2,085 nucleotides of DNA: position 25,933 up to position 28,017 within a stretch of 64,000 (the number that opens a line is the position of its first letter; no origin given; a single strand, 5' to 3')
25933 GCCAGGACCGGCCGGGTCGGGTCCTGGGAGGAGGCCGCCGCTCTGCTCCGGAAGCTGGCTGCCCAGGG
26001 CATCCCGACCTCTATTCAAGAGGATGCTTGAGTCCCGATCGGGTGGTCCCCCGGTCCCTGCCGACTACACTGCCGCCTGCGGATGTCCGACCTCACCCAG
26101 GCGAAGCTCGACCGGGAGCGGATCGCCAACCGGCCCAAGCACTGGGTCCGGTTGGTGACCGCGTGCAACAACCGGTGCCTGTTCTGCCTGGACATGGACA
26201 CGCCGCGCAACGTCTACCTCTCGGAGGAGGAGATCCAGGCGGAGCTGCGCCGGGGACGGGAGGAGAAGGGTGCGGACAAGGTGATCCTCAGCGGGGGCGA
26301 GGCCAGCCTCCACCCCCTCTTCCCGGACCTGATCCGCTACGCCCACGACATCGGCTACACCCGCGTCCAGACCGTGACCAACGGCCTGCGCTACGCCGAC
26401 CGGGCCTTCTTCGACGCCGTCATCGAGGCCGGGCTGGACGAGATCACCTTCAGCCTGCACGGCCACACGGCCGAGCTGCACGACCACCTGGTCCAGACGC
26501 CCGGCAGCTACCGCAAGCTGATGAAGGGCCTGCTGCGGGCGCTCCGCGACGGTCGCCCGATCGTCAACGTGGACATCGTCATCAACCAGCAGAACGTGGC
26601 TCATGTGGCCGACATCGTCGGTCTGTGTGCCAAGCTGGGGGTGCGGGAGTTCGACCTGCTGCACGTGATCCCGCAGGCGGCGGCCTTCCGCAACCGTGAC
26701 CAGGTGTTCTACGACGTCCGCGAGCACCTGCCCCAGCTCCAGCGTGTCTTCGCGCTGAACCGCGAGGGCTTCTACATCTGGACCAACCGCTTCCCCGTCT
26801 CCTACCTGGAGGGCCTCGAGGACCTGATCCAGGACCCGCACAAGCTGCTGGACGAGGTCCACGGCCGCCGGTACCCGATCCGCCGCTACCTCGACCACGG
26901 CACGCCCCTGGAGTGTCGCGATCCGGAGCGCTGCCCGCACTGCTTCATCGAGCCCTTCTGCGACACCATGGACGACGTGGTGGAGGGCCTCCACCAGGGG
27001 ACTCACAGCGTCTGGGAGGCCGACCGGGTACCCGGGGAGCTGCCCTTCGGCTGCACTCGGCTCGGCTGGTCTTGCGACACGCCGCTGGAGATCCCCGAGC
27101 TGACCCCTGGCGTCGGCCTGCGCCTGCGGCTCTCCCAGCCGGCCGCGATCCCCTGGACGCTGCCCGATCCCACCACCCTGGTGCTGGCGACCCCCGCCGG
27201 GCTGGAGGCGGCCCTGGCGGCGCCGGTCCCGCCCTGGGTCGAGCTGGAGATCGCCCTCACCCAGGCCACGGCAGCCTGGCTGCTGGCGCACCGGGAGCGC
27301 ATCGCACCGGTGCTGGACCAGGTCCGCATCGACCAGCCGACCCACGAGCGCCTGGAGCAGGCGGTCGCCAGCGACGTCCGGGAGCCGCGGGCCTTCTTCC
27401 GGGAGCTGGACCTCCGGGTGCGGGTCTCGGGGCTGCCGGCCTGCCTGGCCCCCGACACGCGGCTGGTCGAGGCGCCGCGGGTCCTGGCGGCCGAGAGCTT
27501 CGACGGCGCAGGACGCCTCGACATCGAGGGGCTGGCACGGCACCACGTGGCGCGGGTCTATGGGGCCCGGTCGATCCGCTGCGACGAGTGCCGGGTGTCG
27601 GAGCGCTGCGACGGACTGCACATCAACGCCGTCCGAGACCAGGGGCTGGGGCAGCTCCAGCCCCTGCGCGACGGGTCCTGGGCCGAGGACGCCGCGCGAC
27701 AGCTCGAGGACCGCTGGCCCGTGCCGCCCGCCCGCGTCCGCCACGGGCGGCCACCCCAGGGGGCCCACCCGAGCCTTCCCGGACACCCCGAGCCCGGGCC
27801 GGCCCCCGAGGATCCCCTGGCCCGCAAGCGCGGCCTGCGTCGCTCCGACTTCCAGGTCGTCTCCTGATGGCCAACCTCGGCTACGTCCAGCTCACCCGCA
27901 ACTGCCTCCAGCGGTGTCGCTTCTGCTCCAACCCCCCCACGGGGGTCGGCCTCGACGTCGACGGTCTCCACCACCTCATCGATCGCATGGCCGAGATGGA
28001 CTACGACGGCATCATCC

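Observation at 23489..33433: Second, paralogous multi-radical-SAM operon coupled to a paralogous lipoprotein but with no visible precursor peptide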

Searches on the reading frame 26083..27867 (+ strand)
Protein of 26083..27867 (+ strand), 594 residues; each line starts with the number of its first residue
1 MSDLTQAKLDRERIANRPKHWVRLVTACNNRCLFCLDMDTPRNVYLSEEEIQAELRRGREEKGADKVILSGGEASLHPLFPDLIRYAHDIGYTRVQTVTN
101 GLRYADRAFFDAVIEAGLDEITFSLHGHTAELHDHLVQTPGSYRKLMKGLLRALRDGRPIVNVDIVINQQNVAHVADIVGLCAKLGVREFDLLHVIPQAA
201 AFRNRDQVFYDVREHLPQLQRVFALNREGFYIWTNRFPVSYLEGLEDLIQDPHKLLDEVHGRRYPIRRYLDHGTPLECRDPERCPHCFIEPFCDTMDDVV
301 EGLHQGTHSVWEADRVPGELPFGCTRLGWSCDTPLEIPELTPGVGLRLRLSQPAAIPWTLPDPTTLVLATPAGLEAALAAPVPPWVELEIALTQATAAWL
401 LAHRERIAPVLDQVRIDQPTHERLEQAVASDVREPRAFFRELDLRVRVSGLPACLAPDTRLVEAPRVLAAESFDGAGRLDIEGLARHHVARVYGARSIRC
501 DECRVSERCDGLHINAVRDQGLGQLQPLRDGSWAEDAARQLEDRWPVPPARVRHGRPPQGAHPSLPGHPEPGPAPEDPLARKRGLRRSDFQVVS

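Call 5: search_protein_families(library=pfam, proteins=[window:26083-27867:+], max_evalue=0.01)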
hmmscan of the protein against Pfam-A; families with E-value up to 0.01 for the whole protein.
window:26083-27867:+ (594 aa): 1 family
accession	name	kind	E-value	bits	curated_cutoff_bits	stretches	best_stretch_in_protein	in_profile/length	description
PF04055.27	Radical_SAM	-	1.8e-20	74.2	29.5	1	25-180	4-164/166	Radical SAM superfamily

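Call 6: search_protein_families(library=ncbifam, proteins=[window:26083-27867:+], max_evalue=0.01)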
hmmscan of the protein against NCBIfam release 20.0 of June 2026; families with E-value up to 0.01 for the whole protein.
window:26083-27867:+ (594 aa): 37 families (the best 25 are shown)
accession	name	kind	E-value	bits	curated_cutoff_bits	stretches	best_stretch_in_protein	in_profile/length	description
NF038332.1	rSAM_rare_HxsC4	exception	4.5e-28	98.4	500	1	12-189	7-188/335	radical SAM protein HxsC4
TIGR03977.1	rSAM_pair_HxsC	equivalog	2.6e-22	79.1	267.9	1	24-224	30-234/292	His-Xaa-Ser system radical SAM maturase HxsC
TIGR02668.1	moaA_archaeal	equivalog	3.9e-19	68.8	325.25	1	23-215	15-206/303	GTP 3',8-cyclase MoaA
TIGR04466.1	rSAM_BlsE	equivalog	2.1e-17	63.6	400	1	21-193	6-173/327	cytosylglucuronate decarboxylase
TIGR04317.1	W_rSAM_matur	equivalog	3e-17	62.8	380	1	21-238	7-226/349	tungsten cofactor oxidoreductase radical SAM maturase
TIGR04545.1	rSAM_ahbD_hemeb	equivalog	5.8e-16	58.8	500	1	24-202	6-182/339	heme b synthase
TIGR02666.1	moaA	equivalog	1.9e-15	56.7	284.05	1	25-187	17-185/336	GTP 3',8-cyclase MoaA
NF045646.2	rSAM_Se_TrsS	equivalog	3.2e-15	55.6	490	1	25-184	93-253/441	radical SAM (seleno)protein TrsS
NF001199.0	PRK00164.2-1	equivalog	9.7e-15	54.5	231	1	23-196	17-188/308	GTP 3',8-cyclase MoaA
TIGR02109.1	PQQ_syn_pqqE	equivalog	4.3e-14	52.2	381.35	1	25-228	14-214/358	pyrroloquinoline quinone biosynthesis protein PqqE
TIGR04051.1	rSAM_NirJ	equivalog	6.1e-13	48.5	515.45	1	23-216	7-199/354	heme d1 biosynthesis radical SAM protein NirJ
TIGR04053.2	TIGR04053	equivalog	9.6e-13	48.1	395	1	26-199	16-190/366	TIGR04053 family radical SAM/SPASM domain-containing protein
NF045702.1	rSAM_GDGT_ether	equivalog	1.1e-12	47.4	450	1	24-183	92-254/486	tetraether lipid synthase Tes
TIGR03913.1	rad_SAM_trio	equivalog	9.4e-12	44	591.75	1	20-223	20-222/477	GDL motif peptide-associated radical SAM/SPASM maturase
TIGR04403.1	rSAM_skfB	equivalog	2.1e-11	43.3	300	1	23-207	109-292/402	sporulation killing factor system radical SAM maturase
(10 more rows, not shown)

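Call 16: find_homologous_proteins(query=window:26083-27867:+, max_evalue=0.00001)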
Query window:26083-27867:+ (594 aa): 1332 proteins with E <= 0.00001 among 8000 candidates; the best 120 are listed.
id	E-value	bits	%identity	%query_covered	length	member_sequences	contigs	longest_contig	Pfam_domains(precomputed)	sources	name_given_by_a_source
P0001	0.0e+0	1383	100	100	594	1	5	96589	PF04055.28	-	-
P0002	2.8e-297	1005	72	99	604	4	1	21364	PF04055.28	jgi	-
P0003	5.7e-287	971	70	99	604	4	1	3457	PF04055.28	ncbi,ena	-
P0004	1.3e-283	960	70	98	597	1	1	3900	PF04055.28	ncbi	-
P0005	2.8e-239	814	64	99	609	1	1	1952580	PF04055.28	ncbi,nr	ncbi:MAG: radical SAM protein [Alphaproteobacteria bacterium]|nr:radical SAM protein [Alphaproteobac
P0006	8.2e-233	792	63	96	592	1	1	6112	PF04055.28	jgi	jgi:MoaA/NifB/PqqE/SkfB family radical SAM enzyme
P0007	1.1e-232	792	61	98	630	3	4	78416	PF04055.28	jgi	jgi:MoaA/NifB/PqqE/SkfB family radical SAM enzyme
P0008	1.7e-232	791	62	99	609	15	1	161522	PF04055.28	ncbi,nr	ncbi:MAG: radical SAM protein [Deltaproteobacteria bacterium]|nr:radical SAM protein [Deltaproteobac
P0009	1.8e-231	788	62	99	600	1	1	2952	PF04055.28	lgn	-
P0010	9.4e-227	772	60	96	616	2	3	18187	PF04055.28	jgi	jgi:MoaA/NifB/PqqE/SkfB family radical SAM enzyme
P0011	1.0e-225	769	61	98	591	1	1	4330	PF04055.28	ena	-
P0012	1.3e-225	769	61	99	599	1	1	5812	PF04055.28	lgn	-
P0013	4.0e-224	764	59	97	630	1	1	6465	PF04055.28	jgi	jgi:MoaA/NifB/PqqE/SkfB family radical SAM enzyme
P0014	2.1e-221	755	60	98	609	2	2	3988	PF04055.28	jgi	-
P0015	1.0e-220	752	58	98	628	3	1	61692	PF04055.28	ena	-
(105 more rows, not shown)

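Call 17: find_related_loci(query=window:26083-27867:+, collection=genome_contigs, flank=10000)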
Query window:26083-27867:+ (594 aa) in genome_contigs; peptide patterns used: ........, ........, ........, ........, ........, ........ (x = any residue, [..] = any of these).
205 stretches matched a pattern; 19 encode a relative of the query (tblastn E <= 1e-3); 19 distinct loci.
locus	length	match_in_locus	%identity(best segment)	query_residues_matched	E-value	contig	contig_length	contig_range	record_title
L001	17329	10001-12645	70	1-590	0e+0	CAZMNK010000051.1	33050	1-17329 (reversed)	MAG TPA_asm: uncultured Enterobacterales bacterium isolate SRP308112_co1_330 genome assembly, contig: NODE_1671_length_3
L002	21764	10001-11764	64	1-590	0e+0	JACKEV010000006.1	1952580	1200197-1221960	MAG: Alphaproteobacteria bacterium isolate HK-STAS-MYXO-43 HK-STAS-MYXO-43_6, whole genome shotgun sequence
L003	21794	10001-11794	62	1-590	0e+0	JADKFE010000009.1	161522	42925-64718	MAG: Deltaproteobacteria bacterium isolate Rand_18-Q3-R56-63_MAXAC.001 tig00004227-10-1603730, whole genome shotgun sequ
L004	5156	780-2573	61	1-590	0e+0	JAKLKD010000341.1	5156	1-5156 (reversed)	MAG: Myxococcota bacterium isolate MAG.235 MAG.235-scaffold_6173, whole genome shotgun sequence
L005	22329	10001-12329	56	9-589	0e+0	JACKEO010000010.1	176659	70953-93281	MAG: Alphaproteobacteria bacterium isolate HK-STAS-MYXO-36 HK-STAS-MYXO-36_10, whole genome shotgun sequence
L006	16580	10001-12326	54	4-579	0e+0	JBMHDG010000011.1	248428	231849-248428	MAG: Myxococcota bacterium isolate xHP1_bin.191 c_000000000011, whole genome shotgun sequence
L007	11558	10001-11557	63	9-544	0e+0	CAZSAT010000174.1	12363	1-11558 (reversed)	MAG TPA_asm: uncultured Enterobacterales bacterium isolate binchicken_co46_602 genome assembly, contig: NODE_9905_length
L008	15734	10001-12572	55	8-580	0e+0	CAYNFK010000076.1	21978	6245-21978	MAG TPA_asm: uncultured Enterobacteriaceae bacterium isolate SRP329715_co2_344 genome assembly, contig: NODE_4704_length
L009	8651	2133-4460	54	9-588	0e+0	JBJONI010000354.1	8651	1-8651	MAG: Pseudomonadota bacterium isolate umpqua_2019_sw_WHONDRS-S19S_0079_B_bin.101 scaffold_390504, whole genome shotgun s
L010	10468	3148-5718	54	2-580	0e+0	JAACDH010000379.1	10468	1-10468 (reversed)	MAG: Rhodobacterales bacterium isolate HS5BWF_bin.2 HS5bwf_k87_1454682_1_10468, whole genome shotgun sequence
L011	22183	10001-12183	56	8-590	0e+0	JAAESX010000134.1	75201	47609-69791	MAG: Proteobacteria bacterium isolate Ust_23 UstG_CONTIG1637799, whole genome shotgun sequence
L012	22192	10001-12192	57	9-590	0e+0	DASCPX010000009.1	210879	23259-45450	MAG TPA_asm: Myxococcota bacterium isolate Fu_MAG_56 c_000000069579, whole genome shotgun sequence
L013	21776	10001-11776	53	2-580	0e+0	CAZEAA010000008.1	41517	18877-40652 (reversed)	MAG TPA_asm: uncultured Sandaracinaceae bacterium isolate SRP296810_co1_247 genome assembly, contig: NODE_771_length_415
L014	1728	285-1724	59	9-493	0e+0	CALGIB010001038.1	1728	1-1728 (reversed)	MAG TPA_asm: uncultured proteobacterium isolate ERR2206756_bin.71_CONCOCT_v1.1_MAG genome assembly, contig: ERZ887841.57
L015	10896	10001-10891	82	1-297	3e-167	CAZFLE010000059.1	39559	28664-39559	MAG TPA_asm: uncultured Enterobacterales bacterium isolate binchicken_co46_73 genome assembly, contig: NODE_1704_length_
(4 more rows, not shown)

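Call 35: search_protein_families(library=ncbifam, proteins=[L009:6782-8317:+, L009:5349-5897:+, L012:12900-14918:+, L008:3625-5208:+, L012:7233-7790:-, L005:16247-16879:+, L005:13953-14435:+], max_evalue=0.00001)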
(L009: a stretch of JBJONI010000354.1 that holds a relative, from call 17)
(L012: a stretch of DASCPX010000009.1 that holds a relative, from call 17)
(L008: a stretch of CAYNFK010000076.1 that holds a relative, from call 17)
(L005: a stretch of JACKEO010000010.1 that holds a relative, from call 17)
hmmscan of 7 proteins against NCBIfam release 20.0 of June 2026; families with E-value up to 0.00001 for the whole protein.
L009:6782-8317:+ (511 aa): 32 families (the best 25 are shown)
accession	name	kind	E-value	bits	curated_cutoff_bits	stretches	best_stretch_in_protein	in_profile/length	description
TIGR03978.1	rSAM_paired_1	equivalog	9.8e-138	459.8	370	1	18-502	3-466/466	His-Xaa-Ser system radical SAM maturase HxsB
TIGR04068.1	rSAM_ocin_clost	equivalog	5.3e-25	88.2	500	1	65-226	55-218/462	Cys-rich peptide radical SAM maturase CcpM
NF047865.1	rSAM_PapB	equivalog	2.8e-24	86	340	1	98-226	7-136/330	PapB family radical SAM/SPASM ranthipeptide maturase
NF040492.1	not_ScfB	exception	2e-23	83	855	1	101-462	102-426/450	ScfB-related radical SAM/SPASM orphan maturase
TIGR03906.1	quino_hemo_SAM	equivalog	1.5e-21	76.6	453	1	96-223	96-225/467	quinohemoprotein amine dehydrogenase maturation protein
TIGR03974.1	rSAM_six_Cys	equivalog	2.3e-18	66.3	425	1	101-461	104-426/451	thioether cross-link-forming SCIFF peptide maturase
TIGR04064.1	rSAM_nif11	equivalog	4.6e-17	61.9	518.7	1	97-225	81-210/459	nif11-like peptide radical SAM maturase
NF038170.1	lachnocin_rSAM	equivalog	1.5e-15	57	550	1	98-233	80-217/440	lachnocin radical SAM maturase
TIGR03942.1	sulfatase_rSAM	equivalog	1.8e-15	56.9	349.45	1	99-234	6-143/363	anaerobic sulfatase maturase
NF035951.1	rSAM_RumMC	equivalog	2.5e-15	56.2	720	1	96-233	114-253/510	RumMC family radical SAM sactipeptide maturase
NF041298.1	rSAM_mat_DynA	equivalog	6.7e-14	51.6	450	1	96-337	3-222/356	dynobactin maturation radical SAM/SPASM protein DynA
TIGR04280.1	geopep_mat_rSAM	hypoth_equivalog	2.1e-13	50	400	1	96-231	86-222/428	geopeptide radical SAM maturase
NF010321.0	PRK13758.1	equivalog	1.5e-12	47.3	441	1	101-231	12-145/370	anaerobic sulfatase-maturase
NF041300.1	rSAM_mat_DarW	exception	1.9e-12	46.8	650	1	96-220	43-165/415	radical SAM/SPASM peptide maturase DarW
TIGR04083.1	rSAM_pep_methan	hypoth_equivalog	2.4e-12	46.4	300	1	97-221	3-122/376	TIGR04083 family peptide-modifying radical SAM enzyme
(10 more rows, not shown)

L009:5349-5897:+ (182 aa): 0 families

L012:12900-14918:+ (672 aa): 0 families

L008:3625-5208:+ (527 aa): 0 families

L012:7233-7790:- (185 aa): 0 families

L005:16247-16879:+ (210 aa): 6 families
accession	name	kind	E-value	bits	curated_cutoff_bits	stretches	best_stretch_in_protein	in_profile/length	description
NF038313.3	HisXaaSer_A4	exception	1.4e-57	192.6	55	2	12-104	2-92/93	His-Xaa-Ser repeat protein HxsA4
NF038329.2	gly_rich_SclB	equivalog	5e-22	78.4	325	1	63-208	125-271/442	LPXTG-anchored collagen-like adhesin Scl2/SclB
NF046116.1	adhesin_Lcl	equivalog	8.9e-18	64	500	1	64-206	69-211/431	collagen-like adhesin Lcl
NF038330.1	adhesin_SclA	exception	2.4e-16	60.4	400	1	63-206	113-256/405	LPXTG-anchored collagen-like adhesin Scl1/SclA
NF038296.1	HisXaaSer_A2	equivalog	2.6e-08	34.8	48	0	43-77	60-94/96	His-Xaa-Ser repeat protein HxsA2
NF038309.1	HisXaaSer_A3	equivalog_domain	2.3e-06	27.3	65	0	13-28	3-18/81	His-Xaa-Ser repeat protein HxsA3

L005:13953-14435:+ (160 aa): 1 family
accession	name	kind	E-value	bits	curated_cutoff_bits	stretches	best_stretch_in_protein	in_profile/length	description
TIGR03976.1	chp_LLNDYxLRE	equivalog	4.5e-15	55.8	50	1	41-124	2-84/90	His-Xaa-Ser system protein HxsD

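Call 39: find_related_loci(query=A2, collection=metagenome_contigs, flank=10000)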
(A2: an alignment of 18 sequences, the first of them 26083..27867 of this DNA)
Query A2 (594 aa) in metagenome_contigs; peptide patterns used: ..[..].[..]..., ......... (x = any residue, [..] = any of these).
558 stretches matched a pattern; 152 encode a relative of the query (tblastn E <= 1e-3); the best 80 are kept; 80 distinct loci.
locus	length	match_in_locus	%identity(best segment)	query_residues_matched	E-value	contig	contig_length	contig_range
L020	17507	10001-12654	72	1-590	0e+0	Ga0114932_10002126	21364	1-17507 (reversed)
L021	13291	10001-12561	58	3-580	0e+0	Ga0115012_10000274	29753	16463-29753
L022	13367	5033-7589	57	6-580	0e+0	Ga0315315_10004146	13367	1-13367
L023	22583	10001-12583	58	6-590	0e+0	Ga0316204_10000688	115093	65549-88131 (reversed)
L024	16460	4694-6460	58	9-579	0e+0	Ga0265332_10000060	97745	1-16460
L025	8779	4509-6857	57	2-579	0e+0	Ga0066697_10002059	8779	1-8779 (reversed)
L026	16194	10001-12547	57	9-580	0e+0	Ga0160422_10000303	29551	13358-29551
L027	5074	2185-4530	57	3-579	0e+0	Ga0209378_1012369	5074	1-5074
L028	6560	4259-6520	57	3-579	0e+0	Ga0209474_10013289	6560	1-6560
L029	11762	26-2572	57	9-580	0e+0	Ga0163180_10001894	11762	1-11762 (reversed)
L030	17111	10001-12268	59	11-580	0e+0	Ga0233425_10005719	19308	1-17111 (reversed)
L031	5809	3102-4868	57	9-579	0e+0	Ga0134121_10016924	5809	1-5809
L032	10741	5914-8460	55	9-580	0e+0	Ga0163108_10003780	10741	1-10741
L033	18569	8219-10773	55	6-580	0e+0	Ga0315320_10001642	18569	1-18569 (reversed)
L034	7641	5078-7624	56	9-580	0e+0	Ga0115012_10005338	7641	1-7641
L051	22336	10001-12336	56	3-579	0e+0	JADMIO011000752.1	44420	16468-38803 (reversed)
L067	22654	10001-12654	56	9-580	0e+0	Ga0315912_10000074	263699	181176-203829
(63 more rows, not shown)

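Call 43: search_protein_families(library=ncbifam, proteins=[L051:14291-15223:+, L051:15220-16173:+, L051:16263-17186:+, L067:18138-19193:-, L011:2824-3864:+, L005:9998-11848:+, L005:6519-7982:+, L005:18177-19160:+, L005:17062-18051:+], max_evalue=1e-20)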
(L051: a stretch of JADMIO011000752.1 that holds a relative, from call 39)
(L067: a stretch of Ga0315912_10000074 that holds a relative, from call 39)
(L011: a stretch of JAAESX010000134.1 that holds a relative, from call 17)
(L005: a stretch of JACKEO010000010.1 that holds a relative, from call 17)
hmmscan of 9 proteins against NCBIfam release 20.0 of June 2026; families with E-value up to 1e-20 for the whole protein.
L051:14291-15223:+ (310 aa): 2 families
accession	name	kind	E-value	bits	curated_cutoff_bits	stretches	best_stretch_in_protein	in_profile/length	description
NF038332.1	rSAM_rare_HxsC4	exception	1.1e-34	120.2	500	1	8-214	13-225/335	radical SAM protein HxsC4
TIGR03977.1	rSAM_pair_HxsC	equivalog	5.3e-24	84.6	267.9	1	7-231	23-254/292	His-Xaa-Ser system radical SAM maturase HxsC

L051:15220-16173:+ (317 aa): 1 family
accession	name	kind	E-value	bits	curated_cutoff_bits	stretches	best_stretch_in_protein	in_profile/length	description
NF038332.1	rSAM_rare_HxsC4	exception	2.2e-23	82.9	500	0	20-186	16-187/335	radical SAM protein HxsC4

L051:16263-17186:+ (307 aa): 0 families

L067:18138-19193:- (351 aa): 1 family
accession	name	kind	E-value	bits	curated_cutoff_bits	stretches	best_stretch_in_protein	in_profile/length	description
NF038332.1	rSAM_rare_HxsC4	exception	7.5e-37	127.2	500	1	26-349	13-333/335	radical SAM protein HxsC4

L011:2824-3864:+ (346 aa): 1 family
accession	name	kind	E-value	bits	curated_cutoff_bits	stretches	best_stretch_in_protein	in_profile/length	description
NF038332.1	rSAM_rare_HxsC4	exception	5e-42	144.2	500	1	21-343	13-334/335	radical SAM protein HxsC4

L005:9998-11848:+ (616 aa): 1 family
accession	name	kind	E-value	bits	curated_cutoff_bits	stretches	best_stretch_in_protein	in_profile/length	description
NF038332.1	rSAM_rare_HxsC4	exception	8.9e-25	87.5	500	1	14-180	17-186/335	radical SAM protein HxsC4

L005:6519-7982:+ (487 aa): 1 family
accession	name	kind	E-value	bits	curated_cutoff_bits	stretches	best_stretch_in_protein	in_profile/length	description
TIGR03977.1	rSAM_pair_HxsC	equivalog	7.7e-26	90.6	267.9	1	26-301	27-288/292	His-Xaa-Ser system radical SAM maturase HxsC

L005:18177-19160:+ (327 aa): 1 family
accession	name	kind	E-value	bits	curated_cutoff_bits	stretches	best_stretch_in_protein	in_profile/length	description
NF038332.1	rSAM_rare_HxsC4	exception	6e-24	84.8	500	1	20-194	14-190/335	radical SAM protein HxsC4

L005:17062-18051:+ (329 aa): 1 family
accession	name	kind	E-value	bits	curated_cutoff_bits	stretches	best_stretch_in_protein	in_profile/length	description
NF047865.1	rSAM_PapB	equivalog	6.4e-24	84.8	340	1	4-224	3-230/330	PapB family radical SAM/SPASM ranthipeptide maturase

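Call 51: search_protein_families(library=padloc, proteins=[window:26083-27867:+, L009:6782-8317:+], max_evalue=0.001)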
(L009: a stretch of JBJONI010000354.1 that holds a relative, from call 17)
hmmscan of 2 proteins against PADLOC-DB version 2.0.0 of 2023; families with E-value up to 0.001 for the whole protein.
window:26083-27867:+ (594 aa): 3 families
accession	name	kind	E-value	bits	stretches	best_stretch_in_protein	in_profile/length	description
PDLC02904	pVip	-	1.6e-12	45.5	1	24-199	9-179/262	Viperins associated with kinases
PDLC02903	pVip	-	1.4e-11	42.4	1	24-211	6-188/257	Viperins not associated with kinases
PDLC02905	pVip-kinase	-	9.9e-06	23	1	18-126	182-292/474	Viperin-kinase fusion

L009:6782-8317:+ (511 aa): 2 families
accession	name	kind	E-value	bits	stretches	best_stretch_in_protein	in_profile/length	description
PDLC02904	pVip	-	3e-07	28.2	1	102-210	11-108/262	Viperins associated with kinases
PDLC02903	pVip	-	4.6e-07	27.6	1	101-211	7-102/257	Viperins not associated with kinases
